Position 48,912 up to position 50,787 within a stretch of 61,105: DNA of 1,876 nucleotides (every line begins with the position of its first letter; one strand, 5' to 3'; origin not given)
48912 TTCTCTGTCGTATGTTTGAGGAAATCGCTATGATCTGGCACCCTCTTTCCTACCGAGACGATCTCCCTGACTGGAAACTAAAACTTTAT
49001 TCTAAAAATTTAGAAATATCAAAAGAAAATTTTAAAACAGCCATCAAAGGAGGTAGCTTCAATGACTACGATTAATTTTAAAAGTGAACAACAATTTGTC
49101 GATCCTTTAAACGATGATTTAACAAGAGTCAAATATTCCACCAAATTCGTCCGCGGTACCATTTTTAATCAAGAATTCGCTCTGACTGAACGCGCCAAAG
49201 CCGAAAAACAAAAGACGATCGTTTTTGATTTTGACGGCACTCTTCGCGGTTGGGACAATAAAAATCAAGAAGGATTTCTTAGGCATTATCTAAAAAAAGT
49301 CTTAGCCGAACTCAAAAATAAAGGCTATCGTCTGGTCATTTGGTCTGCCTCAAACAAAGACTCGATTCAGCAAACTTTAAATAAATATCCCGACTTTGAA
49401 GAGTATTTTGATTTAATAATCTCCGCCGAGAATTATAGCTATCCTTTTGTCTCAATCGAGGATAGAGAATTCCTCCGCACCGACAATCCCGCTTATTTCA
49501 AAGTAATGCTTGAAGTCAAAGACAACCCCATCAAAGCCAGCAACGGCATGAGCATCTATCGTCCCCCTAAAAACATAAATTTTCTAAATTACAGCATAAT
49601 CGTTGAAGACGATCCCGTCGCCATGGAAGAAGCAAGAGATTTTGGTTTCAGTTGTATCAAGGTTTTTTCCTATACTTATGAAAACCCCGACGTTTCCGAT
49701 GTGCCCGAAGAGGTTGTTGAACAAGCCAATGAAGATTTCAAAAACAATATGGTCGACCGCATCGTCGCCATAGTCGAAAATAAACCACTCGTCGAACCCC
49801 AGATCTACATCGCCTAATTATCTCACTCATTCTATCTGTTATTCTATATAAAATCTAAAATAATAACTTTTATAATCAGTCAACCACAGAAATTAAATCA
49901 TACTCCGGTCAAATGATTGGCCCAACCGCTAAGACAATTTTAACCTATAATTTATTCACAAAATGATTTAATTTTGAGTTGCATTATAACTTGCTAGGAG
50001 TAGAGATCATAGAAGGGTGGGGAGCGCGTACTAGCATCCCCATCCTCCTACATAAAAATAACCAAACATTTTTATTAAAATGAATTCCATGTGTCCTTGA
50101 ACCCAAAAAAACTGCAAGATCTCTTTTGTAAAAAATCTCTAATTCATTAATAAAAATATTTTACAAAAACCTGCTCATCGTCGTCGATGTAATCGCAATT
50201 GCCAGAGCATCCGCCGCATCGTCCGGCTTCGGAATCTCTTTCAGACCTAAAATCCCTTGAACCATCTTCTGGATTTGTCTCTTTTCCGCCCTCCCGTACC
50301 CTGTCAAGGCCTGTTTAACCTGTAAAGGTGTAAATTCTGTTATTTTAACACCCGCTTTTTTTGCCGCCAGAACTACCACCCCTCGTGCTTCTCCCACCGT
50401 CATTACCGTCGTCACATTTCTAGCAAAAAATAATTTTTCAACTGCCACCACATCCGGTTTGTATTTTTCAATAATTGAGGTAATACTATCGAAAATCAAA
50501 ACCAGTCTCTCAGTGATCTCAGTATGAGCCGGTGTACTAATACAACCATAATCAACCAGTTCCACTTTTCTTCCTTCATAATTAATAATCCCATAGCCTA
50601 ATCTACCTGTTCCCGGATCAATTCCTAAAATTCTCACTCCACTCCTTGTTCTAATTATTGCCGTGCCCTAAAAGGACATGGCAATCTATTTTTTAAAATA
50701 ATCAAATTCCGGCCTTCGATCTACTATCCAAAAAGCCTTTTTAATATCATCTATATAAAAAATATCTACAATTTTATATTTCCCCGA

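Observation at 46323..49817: Tandemly duplicated, translationally coupled kinase + FCP1/NIF-type phosphatase modules (K1-P1-K2-P2)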

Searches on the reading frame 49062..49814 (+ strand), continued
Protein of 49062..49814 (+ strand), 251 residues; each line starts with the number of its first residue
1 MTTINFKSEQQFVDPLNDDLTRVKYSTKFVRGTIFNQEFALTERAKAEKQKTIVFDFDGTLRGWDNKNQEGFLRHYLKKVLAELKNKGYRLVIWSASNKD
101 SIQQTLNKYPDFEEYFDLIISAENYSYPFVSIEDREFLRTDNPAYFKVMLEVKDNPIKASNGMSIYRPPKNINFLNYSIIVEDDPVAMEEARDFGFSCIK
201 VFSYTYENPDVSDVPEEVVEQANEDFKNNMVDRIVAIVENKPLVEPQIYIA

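Call 83: find_encoding_contigs(protein=P0073, flank=10000, max_places=4)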
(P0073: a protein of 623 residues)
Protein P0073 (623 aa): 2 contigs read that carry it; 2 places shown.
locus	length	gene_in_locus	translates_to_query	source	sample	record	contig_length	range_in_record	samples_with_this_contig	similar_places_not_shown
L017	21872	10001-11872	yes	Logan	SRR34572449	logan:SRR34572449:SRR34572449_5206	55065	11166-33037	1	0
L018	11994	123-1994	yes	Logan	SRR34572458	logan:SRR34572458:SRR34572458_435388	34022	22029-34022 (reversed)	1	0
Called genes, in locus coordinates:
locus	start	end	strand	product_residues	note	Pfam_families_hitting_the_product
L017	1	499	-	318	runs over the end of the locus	PF01933:CofD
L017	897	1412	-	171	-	PF12836:HHH_3, PF00633:HHH, PF14520:HHH_5 (faint)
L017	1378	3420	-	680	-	PF17191:RecG_wedge, PF00270:DEAD, PF04851:ResIII, PF00271:Helicase_C, PF22590:Cas3-like_C_2 (weak), PF19833:RecG_dom3_C (weak)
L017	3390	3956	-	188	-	PF01330:RuvA_N, PF00633:HHH (faint), PF14520:HHH_5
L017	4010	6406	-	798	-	PF06165:GH94_b-supersand, PF17167:Glyco_hydro_94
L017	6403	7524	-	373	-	PF01408:GFO_IDH_MocA, PF22725:GFO_IDH_MocA_C3, PF02894:GFO_IDH_MocA_C (weak)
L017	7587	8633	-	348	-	-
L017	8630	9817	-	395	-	PF13439:Glyco_transf_4, PF00534:Glycos_transf_1, PF13692:Glyco_trans_1_4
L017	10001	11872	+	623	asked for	PF03031:NIF (faint), PF01636:APH, PF19974:TCAD9 (weak)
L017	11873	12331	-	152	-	PF02075:RuvC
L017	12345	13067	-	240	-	PF20772:TACO1_YebC_N, PF01709:Transcrip_reg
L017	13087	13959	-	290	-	PF25281:MBL_MAP1B, PF00753:Lactamase_B, PF12706:Lactamase_B_2 (weak)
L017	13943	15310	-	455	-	PF03772:Competence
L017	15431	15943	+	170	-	PF01025:GrpE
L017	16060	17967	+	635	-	PF00012:HSP70, PF06723:MreB_Mbl, PF02782:FGGY_C (weak)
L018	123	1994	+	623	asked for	PF03031:NIF (faint), PF01636:APH, PF19974:TCAD9 (weak)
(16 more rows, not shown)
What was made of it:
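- P0073 lies in the same slot, between GT4 / six-hairpin / GFO / GH94 / ruvA and ruvC-yebC (call 83).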

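Call 95: fold_search(model_id=the predicted structure, library=viral)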
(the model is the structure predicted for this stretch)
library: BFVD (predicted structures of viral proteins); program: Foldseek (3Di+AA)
matches with E <= 10: 930; with E <= 0.001: 40
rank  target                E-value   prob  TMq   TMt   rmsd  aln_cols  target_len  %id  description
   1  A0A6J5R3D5            5.9e-06  1.00  0.34  0.53   9.3       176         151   18  HAD_like domain containing protein [uncultured Caudovirales phage]
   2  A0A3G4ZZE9            8.7e-06  1.00  0.37  0.44   9.0       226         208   16  NLI interacting factor [Gaeavirus sp.]
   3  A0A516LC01            3.0e-05  1.00  0.35  0.25  12.3       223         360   17  (no name in the UniProt tables at hand)
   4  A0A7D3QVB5            3.9e-05  1.00  0.38  0.19   7.2       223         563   16  HAD-like protein [Fadolivirus FV1/VV64]
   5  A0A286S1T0            4.2e-05  1.00  0.36  0.29   9.0       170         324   12  Polynucleotide kinase [Arthrobacter phage Molivia]
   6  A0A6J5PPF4            6.5e-05  1.00  0.32  0.50  10.4       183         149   15  Uncharacterized protein [uncultured Caudovirales phage]
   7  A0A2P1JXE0            8.3e-05  1.00  0.32  0.33   8.4       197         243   12  Phosphatase [Rhodococcus phage Finch]
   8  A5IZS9                8.9e-05  1.00  0.39  0.34   8.2       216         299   14  38k [Spodoptera litura granulovirus]
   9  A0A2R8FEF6            8.9e-05  1.00  0.34  0.38  12.7       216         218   13  Haloacid dehalogenase-like hydrolase motif-containing [Brazilian cedratvirus IHUMI]
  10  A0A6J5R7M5            9.4e-05  1.00  0.35  0.14  19.5       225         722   17  HAD_like domain containing protein [uncultured Caudovirales phage]
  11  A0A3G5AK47            1.1e-04  1.00  0.34  0.56   8.2       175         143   18  Uncharacterized protein [Sylvanvirus sp.]
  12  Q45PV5                1.1e-04  1.00  0.37  0.56   8.7       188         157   16  JK_61P [Escherichia phage Jk06]
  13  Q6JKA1                1.2e-04  1.00  0.36  0.30   8.7       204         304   19  38K [Neodiprion sertifer nucleopolyhedrovirus]
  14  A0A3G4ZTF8            1.4e-04  1.00  0.34  0.58  10.6       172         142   21  Uncharacterized protein [Edafosvirus sp.]
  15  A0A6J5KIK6            1.4e-04  1.00  0.31  0.48  13.2       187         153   13  Uncharacterized protein [uncultured Caudovirales phage]
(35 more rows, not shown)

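Call 96: find_encoding_contigs(protein=P0019, flank=8000, max_places=3)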
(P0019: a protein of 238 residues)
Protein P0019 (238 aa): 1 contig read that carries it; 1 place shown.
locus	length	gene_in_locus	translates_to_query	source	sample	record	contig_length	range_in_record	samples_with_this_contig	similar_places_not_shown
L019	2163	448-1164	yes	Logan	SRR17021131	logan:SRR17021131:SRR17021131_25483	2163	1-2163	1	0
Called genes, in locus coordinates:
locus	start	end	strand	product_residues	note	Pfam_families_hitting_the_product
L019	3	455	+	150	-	?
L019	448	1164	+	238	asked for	-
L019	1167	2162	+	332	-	?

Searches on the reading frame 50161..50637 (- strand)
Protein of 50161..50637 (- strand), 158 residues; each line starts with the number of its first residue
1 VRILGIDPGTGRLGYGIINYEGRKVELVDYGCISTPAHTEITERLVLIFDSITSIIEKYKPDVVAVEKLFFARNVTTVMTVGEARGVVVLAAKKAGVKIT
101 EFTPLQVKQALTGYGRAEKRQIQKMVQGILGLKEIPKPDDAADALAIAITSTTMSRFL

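Call 8: search_protein_families(library=pfam, proteins=[window:50161-50637:-], max_evalue=0.001)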
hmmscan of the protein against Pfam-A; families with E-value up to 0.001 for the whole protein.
window:50161-50637:- (158 aa): 2 families
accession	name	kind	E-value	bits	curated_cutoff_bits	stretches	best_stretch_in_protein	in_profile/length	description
PF02075.23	RuvC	-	7.5e-55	185.3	22.2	1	3-150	1-147/148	Crossover junction endodeoxyribonuclease RuvC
PF24132.1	DUF7399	-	0.00078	20.3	27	0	26-81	57-112/134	Family of unknown function (DUF7399)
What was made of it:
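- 50161..50637 (-): ruvC, right border of the island, convergent with P2. Pfam RuvC, E 8e-55 (call 8).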
